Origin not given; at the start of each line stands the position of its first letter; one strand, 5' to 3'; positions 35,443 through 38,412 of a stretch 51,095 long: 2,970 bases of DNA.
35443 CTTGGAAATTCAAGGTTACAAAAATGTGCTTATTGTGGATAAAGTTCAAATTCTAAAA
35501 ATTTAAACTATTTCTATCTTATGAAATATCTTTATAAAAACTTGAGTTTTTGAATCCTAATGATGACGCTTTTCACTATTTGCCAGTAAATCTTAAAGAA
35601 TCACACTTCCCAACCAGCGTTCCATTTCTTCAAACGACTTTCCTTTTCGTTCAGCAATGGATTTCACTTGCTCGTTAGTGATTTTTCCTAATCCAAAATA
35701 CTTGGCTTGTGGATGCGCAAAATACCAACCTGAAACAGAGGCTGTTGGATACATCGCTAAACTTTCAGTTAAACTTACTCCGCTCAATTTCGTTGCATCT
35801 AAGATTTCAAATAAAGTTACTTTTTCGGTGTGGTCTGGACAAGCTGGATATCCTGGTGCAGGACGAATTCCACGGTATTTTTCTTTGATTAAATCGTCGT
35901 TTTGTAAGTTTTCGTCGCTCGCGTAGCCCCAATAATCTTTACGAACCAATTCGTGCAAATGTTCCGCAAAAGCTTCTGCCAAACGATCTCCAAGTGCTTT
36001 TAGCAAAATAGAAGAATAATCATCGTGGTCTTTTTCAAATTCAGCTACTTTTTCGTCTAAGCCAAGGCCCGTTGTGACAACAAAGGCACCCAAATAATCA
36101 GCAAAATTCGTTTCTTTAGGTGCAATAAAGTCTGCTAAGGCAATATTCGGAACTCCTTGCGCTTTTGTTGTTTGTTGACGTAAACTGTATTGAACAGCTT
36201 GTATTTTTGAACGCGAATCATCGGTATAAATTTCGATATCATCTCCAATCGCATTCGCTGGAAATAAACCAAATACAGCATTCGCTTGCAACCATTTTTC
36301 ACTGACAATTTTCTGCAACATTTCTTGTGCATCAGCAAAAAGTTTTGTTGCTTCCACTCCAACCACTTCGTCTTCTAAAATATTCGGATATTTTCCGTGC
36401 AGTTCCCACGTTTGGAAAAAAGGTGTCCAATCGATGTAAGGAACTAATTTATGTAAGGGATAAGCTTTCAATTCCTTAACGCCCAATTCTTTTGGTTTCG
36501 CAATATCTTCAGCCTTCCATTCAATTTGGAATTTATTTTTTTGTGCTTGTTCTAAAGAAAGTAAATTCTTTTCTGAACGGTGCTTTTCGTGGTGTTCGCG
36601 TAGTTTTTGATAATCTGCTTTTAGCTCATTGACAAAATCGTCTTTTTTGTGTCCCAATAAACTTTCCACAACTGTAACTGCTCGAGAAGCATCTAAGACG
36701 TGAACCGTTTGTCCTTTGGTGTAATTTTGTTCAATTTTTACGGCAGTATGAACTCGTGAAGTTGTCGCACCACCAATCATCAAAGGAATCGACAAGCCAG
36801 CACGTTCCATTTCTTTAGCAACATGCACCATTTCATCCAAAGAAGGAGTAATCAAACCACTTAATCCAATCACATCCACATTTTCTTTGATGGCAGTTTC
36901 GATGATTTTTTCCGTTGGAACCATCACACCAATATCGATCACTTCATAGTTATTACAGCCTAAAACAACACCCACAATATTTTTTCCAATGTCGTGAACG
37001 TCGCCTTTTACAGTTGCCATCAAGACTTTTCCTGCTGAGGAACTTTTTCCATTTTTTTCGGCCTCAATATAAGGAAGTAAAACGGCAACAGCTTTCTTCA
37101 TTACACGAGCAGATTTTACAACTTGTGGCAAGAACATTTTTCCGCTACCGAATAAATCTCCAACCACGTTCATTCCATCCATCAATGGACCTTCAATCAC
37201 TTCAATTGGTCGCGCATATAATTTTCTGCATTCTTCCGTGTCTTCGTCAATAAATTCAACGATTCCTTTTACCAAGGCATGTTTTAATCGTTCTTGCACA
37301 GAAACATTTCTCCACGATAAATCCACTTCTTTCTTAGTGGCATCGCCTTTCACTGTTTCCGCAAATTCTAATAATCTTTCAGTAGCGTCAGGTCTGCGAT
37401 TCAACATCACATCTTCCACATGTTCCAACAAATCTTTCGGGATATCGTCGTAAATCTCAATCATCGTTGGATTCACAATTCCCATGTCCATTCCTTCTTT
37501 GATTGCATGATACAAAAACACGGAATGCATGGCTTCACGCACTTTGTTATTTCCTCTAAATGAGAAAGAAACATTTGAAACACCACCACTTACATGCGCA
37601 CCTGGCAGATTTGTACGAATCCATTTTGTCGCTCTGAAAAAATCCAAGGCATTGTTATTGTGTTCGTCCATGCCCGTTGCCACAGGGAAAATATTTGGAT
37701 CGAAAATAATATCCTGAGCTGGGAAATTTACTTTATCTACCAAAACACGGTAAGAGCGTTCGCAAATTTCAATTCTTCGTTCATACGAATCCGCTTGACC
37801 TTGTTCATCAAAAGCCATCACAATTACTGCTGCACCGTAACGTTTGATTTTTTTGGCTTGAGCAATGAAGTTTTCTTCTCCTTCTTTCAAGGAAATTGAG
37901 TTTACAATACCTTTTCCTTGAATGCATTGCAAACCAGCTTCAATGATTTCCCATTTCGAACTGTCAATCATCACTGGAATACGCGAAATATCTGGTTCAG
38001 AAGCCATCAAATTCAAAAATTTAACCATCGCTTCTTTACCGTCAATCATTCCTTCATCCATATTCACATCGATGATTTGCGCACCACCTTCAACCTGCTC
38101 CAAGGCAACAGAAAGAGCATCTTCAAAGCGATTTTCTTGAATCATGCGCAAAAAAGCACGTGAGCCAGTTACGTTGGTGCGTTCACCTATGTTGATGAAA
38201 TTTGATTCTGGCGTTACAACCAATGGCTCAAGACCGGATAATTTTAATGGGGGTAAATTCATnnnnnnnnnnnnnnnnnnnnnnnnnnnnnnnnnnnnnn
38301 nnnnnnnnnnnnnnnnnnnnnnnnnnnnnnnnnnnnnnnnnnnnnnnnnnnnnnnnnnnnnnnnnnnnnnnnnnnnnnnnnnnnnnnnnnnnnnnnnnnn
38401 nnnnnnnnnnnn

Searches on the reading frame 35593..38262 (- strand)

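Call 56: search_protein_families(library=ncbifam, proteins=[window:35593-38262:-], max_evalue=0.00001)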
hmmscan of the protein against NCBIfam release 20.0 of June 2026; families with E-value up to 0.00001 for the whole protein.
window:35593-38262:- (889 aa): 14 families
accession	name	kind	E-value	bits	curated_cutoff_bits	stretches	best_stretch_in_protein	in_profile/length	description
NF007024.0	PRK09490.1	equivalog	0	1556.6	1497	1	6-887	344-1228/1234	methionine synthase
TIGR02082.1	metH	equivalog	0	1258.5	1010.85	1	5-857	326-1181/1182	methionine synthase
TIGR02370.1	pyl_corrinoid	subfamily_domain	1.3e-39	135.6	215.3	1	326-504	2-180/197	methyltransferase cognate corrinoid protein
NF005719.0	PRK07535.1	domain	2.4e-38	131.8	259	1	22-275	1-231/268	methyltetrahydrofolate:corrinoid/iron-sulfur protein methyltransferase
NF041607.1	dimeth_corrin_MtbC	equivalog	1.3e-32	113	350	1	343-510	18-183/203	dimethylamine corrinoid protein MtbC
NF040669.1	MtaC2_Meth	equivalog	5.7e-31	107.8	450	1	303-553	19-261/267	methanol--corrinoid protein MtaC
NF047996.1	corrin_MtgC_2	exception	2.5e-30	105.5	370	1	326-511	8-191/212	glycine betaine-specific corrinoid protein MtgC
NF047995.1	corrinoid_MtgC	exception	3.5e-29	101.8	310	1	322-506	4-190/215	glycine betaine-specific corrinoid protein MtgC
NF040655.1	MtaC_Meth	equivalog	6.6e-29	100.7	420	1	350-537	63-239/253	methanol--corrinoid protein MtaC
NF040758.1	CODH_ACS_meth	exception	1.9e-24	86.5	370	1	21-274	3-242/261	carbon monoxide dehydrogenase/acetyl-CoA synthase methytransferase subunit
NF002612.0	PRK02261.1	equivalog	3.8e-11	42.7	110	1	412-525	5-119/148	methylaspartate mutase subunit S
TIGR01501.1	MthylAspMutase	equivalog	1.2e-07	31.5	135.8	1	413-517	4-109/134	methylaspartate mutase subunit S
TIGR00640.1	acid_CoA_mut_C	subfamily_domain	3.1e-07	30.4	57.45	1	412-498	4-91/132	methylmalonyl-CoA mutase C-terminal domain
NF002142.0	PRK00979.1-1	subfamily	9.8e-07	28.1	287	1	76-180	79-180/306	tetrahydromethanopterin S-methyltransferase subunit H family protein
